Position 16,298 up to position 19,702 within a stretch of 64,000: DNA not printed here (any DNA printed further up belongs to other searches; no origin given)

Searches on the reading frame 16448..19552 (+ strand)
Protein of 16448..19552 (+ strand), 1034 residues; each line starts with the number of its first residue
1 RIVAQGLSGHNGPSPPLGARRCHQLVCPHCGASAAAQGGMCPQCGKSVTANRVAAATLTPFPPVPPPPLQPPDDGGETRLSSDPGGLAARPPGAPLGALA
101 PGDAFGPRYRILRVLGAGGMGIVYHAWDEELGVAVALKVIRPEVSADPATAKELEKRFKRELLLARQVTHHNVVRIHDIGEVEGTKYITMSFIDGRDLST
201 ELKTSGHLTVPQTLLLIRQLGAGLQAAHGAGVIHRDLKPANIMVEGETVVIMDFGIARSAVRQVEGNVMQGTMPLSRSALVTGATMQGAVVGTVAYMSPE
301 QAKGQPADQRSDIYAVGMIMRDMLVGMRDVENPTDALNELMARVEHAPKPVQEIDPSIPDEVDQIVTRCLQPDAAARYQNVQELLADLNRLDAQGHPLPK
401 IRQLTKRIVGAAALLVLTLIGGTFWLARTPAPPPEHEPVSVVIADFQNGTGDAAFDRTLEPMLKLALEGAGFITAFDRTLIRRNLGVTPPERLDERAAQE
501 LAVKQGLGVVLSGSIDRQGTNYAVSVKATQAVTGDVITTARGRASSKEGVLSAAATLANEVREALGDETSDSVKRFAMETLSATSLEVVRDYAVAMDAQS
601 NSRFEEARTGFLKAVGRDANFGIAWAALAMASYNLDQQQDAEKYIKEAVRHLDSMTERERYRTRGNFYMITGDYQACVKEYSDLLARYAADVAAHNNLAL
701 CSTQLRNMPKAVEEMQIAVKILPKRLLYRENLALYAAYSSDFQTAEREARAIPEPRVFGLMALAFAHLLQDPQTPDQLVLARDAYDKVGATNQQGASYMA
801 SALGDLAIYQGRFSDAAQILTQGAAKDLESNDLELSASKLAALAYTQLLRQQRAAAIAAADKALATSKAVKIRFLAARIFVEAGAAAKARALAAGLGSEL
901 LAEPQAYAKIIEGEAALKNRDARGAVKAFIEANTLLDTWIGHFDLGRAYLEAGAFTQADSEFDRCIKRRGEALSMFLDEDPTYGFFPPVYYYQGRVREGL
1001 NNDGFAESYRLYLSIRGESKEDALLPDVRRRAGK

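Call 33: search_protein_families(library=pfam, proteins=[window:16448-19552:+], max_evalue=0.001)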
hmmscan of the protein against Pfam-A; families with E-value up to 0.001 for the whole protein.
window:16448-19552:+ (1034 aa): 7 families
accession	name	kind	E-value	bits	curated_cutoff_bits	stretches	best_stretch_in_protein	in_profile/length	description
PF00069.31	Pkinase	-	1.6e-39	136.3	31.7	1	109-383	1-256/263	Protein kinase domain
PF07714.23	PK_Tyr_Ser-Thr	-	3.6e-24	85.9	23.1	1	111-379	3-250/258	Protein tyrosine and serine/threonine kinase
PF13432.12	TPR_16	-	9.8e-10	39.1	32.7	0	672-723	11-62/65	Tetratricopeptide repeat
PF01636.29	APH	-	2.2e-08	34.6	23.2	0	123-229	13-109/239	Phosphotransferase enzyme family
PF07719.23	TPR_2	-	1.1e-06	28.8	27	0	624-650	3-29/34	Tetratricopeptide repeat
PF03109.22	ABC1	-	1.7e-06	27.8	22.9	1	179-267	135-224/244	ABC1 atypical kinase-like domain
PF13428.12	TPR_14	-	0.00035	21.4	23.5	0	660-699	3-42/44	Tetratricopeptide repeat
